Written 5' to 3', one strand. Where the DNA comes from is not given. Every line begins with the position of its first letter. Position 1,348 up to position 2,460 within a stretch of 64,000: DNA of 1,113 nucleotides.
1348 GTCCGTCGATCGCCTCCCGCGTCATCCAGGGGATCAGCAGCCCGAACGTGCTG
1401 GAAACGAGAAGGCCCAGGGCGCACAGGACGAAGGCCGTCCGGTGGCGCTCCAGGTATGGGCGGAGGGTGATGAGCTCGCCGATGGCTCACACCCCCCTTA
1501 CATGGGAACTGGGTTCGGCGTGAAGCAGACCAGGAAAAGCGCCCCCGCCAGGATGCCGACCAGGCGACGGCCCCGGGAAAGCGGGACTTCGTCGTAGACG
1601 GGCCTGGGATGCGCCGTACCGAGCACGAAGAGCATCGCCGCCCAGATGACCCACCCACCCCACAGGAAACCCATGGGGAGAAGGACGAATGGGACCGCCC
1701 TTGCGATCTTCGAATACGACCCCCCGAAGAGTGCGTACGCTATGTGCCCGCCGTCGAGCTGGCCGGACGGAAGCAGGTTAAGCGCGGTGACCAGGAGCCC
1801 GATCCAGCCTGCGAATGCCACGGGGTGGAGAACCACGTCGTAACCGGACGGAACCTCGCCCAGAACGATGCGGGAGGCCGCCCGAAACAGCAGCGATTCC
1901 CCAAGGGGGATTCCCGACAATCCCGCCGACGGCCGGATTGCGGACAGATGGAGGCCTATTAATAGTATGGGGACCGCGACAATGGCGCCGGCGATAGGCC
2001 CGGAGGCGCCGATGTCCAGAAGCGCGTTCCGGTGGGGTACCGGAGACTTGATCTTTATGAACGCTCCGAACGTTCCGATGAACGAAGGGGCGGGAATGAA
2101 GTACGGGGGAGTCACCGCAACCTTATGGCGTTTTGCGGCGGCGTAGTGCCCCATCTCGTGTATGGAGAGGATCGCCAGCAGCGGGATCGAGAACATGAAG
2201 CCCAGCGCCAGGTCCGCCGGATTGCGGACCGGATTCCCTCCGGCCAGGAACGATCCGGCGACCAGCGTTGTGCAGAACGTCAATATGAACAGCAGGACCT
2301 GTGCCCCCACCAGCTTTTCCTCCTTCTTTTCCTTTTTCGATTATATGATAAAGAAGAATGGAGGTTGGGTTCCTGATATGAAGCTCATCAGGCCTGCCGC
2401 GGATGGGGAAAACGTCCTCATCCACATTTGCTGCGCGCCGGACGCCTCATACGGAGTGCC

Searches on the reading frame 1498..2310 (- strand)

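Call 59: search_protein_families(library=pfam, proteins=[window:1498-2310:-], max_evalue=0.000001)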
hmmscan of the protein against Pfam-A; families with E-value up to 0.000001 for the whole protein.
window:1498-2310:- (270 aa): 1 family
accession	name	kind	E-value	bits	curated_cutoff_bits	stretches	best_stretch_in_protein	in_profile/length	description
PF02163.28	Peptidase_M50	-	1.9e-20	73.6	27.2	1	39-201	1-200/221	Peptidase family M50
